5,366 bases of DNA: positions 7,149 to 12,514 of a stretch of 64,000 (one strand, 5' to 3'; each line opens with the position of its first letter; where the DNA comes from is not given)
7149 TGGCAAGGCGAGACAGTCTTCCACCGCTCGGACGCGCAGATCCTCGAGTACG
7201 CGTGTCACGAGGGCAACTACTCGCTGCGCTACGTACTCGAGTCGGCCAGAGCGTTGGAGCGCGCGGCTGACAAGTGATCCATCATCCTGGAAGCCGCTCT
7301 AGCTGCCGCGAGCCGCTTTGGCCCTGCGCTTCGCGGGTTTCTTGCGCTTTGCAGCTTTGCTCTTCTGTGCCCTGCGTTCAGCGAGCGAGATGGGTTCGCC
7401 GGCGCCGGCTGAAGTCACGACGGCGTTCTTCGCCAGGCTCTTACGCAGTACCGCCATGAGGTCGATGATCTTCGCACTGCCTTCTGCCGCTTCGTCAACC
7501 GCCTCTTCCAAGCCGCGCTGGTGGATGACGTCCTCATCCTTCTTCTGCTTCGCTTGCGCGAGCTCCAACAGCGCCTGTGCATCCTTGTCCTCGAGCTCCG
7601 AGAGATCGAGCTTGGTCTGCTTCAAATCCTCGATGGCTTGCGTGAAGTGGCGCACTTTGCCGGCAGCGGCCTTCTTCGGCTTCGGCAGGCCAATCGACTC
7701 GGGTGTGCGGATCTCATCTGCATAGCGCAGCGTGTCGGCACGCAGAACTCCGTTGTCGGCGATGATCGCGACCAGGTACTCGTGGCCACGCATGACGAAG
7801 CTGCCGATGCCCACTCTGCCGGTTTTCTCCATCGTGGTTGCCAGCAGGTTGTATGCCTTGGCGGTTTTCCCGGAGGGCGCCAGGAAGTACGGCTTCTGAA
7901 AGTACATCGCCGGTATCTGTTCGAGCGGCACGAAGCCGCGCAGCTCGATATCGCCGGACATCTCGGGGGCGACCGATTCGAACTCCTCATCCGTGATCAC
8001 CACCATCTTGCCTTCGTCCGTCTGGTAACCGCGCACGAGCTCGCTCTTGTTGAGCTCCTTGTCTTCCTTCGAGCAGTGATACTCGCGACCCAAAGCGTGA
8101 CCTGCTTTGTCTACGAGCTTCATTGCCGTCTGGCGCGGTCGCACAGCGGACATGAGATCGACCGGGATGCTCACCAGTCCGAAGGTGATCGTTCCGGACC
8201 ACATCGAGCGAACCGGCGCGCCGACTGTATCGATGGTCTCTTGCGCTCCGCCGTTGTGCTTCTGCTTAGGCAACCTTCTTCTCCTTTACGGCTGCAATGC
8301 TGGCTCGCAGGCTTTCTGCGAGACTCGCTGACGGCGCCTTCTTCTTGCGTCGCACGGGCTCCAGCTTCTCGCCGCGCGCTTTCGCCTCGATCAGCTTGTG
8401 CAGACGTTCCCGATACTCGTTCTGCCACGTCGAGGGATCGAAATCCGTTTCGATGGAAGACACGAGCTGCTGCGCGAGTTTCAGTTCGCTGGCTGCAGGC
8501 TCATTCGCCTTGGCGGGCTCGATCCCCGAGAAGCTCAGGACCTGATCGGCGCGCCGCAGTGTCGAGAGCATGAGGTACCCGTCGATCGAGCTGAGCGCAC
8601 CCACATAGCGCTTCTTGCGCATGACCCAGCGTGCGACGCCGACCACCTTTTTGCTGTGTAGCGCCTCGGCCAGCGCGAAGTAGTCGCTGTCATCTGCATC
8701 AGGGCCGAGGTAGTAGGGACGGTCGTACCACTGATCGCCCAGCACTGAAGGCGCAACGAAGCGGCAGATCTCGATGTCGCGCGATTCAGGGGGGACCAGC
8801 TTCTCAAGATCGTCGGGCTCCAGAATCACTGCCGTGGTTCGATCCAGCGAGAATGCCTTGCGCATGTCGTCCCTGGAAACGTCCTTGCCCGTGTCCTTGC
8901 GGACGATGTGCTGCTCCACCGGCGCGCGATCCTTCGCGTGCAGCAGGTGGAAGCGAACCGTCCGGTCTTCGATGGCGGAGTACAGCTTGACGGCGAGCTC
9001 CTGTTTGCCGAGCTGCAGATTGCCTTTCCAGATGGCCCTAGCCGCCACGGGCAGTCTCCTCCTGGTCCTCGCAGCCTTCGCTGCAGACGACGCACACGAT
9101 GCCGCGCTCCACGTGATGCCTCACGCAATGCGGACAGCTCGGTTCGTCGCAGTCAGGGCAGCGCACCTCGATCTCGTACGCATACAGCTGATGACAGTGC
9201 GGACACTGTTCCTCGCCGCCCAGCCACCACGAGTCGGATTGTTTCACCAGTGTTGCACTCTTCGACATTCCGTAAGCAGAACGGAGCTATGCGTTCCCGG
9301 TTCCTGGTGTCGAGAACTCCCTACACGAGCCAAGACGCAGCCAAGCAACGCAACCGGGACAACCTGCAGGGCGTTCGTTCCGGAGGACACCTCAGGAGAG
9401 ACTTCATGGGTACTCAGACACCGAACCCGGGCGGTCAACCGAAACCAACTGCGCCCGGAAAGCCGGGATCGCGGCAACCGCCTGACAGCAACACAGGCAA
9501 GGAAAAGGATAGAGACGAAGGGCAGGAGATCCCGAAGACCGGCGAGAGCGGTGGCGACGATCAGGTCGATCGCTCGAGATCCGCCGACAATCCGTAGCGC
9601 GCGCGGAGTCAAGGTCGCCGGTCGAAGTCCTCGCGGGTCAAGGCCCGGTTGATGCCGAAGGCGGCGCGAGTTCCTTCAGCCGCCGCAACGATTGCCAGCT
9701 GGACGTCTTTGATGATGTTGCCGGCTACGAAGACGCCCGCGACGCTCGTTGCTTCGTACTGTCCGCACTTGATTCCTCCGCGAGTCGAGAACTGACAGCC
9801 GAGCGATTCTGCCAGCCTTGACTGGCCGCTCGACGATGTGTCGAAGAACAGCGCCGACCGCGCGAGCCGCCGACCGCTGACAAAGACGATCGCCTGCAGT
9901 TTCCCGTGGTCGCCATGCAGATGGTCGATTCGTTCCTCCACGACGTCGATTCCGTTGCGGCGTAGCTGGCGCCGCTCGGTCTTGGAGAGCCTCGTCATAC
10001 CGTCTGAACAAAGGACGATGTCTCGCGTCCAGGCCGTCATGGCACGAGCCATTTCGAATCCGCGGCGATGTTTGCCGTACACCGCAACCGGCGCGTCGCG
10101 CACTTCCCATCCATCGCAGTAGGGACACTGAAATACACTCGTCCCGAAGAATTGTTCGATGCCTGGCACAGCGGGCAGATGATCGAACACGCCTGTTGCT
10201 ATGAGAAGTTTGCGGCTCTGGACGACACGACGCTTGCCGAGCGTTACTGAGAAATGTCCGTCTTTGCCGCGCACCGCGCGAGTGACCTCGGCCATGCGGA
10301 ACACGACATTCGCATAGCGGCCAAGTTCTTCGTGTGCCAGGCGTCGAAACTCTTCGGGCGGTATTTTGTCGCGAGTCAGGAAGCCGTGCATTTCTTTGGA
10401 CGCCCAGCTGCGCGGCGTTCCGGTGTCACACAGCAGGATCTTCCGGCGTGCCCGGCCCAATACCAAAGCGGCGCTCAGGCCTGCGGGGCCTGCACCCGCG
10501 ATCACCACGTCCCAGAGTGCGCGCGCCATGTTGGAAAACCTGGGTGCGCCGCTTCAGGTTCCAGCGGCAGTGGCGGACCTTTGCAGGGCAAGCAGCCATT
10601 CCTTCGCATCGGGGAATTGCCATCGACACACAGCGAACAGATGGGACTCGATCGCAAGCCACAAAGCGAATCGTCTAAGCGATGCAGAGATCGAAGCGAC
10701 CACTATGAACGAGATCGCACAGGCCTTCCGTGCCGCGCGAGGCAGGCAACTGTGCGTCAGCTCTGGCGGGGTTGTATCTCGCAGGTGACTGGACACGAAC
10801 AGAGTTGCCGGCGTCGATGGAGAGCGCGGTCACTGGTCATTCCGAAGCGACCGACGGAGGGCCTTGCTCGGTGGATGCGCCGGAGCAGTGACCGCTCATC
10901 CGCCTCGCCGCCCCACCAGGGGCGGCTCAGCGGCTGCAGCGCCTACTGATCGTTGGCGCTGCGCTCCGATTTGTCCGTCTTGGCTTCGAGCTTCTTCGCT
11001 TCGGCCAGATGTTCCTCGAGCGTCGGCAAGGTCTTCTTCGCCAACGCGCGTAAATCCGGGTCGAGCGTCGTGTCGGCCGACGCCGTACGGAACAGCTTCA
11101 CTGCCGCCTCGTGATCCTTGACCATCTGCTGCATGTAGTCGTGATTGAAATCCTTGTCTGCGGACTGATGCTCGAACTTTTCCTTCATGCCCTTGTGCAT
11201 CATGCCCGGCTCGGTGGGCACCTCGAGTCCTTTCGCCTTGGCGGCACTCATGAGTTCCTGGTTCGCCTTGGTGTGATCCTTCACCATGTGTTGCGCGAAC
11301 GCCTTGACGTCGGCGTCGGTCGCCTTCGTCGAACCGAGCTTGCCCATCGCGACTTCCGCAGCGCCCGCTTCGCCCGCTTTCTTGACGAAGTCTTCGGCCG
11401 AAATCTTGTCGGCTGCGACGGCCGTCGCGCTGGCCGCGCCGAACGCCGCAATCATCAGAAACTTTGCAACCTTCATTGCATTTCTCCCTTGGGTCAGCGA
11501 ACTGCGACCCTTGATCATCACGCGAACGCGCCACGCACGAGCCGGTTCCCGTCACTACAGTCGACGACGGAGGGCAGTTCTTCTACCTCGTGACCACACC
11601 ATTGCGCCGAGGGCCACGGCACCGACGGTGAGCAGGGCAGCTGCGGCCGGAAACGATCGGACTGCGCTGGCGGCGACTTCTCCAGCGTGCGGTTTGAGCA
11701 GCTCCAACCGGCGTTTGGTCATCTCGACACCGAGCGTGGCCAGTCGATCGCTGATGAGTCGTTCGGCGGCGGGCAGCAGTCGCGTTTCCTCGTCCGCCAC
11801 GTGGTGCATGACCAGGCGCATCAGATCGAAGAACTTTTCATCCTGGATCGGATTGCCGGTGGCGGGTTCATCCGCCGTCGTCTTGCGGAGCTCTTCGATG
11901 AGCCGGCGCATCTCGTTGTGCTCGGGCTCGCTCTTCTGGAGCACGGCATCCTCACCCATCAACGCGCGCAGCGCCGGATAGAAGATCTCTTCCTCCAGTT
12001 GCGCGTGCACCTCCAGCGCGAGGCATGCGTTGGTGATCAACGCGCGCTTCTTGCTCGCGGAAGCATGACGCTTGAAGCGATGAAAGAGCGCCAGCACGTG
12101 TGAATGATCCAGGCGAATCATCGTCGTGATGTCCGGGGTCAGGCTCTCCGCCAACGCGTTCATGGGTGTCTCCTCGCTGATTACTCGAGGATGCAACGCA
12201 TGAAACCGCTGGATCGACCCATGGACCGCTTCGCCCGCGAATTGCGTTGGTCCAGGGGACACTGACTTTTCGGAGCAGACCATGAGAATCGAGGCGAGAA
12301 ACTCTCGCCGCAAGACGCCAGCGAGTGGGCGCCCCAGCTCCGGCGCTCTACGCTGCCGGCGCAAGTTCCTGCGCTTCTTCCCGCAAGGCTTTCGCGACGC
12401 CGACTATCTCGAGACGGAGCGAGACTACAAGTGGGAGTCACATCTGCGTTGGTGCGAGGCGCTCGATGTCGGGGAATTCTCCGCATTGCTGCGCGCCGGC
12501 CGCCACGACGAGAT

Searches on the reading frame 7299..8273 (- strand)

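Call 72: search_protein_families(library=pfam, proteins=[window:7299-8273:-], max_evalue=0.0001)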
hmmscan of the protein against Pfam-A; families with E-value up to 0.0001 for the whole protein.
window:7299-8273:- (324 aa): 1 family
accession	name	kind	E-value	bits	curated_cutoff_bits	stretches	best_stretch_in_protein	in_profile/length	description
PF02735.22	Ku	-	1.3e-40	139.8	25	1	31-193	2-174/190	Ku70/Ku80 beta-barrel domain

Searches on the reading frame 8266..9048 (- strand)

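Call 72: search_protein_families(library=pfam, proteins=[window:8266-9048:-], max_evalue=0.0001)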
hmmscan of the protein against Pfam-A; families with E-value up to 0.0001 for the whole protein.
window:8266-9048:- (260 aa): 1 family
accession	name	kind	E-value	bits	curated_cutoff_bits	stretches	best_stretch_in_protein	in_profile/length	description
PF02735.22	Ku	-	3.6e-31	109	25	1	17-190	6-189/190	Ku70/Ku80 beta-barrel domain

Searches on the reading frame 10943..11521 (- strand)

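Call 57: search_protein_families(library=pfam, proteins=[window:10943-11521:-], max_evalue=0.001)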
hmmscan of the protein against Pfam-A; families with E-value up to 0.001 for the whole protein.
window:10943-11521:- (192 aa): 2 families
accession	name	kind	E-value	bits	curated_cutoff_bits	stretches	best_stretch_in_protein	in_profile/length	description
PF13628.12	DUF4142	-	4.2e-37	127.9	27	1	42-178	3-138/138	Domain of unknown function (DUF4142)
PF03713.19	DUF305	-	5.9e-06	26.9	27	1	57-166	16-138/151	Domain of unknown function (DUF305)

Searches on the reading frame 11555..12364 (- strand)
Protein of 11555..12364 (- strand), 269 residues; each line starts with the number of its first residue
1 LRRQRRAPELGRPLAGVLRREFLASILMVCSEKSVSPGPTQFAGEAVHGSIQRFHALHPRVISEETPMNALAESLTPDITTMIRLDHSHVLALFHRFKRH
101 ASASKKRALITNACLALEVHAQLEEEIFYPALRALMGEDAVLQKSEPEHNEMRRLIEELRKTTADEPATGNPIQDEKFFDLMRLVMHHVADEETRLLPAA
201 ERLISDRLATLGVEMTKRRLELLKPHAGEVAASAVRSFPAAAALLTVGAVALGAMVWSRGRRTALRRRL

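Call 57: search_protein_families(library=pfam, proteins=[window:11555-12364:-], max_evalue=0.001)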
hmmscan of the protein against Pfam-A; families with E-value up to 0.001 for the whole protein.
window:11555-12364:- (269 aa): 1 family
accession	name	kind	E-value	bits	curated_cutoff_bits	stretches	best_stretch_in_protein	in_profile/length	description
PF01814.28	Hemerythrin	-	2e-15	57.8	25.3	1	79-200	2-127/127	Hemerythrin HHE cation binding domain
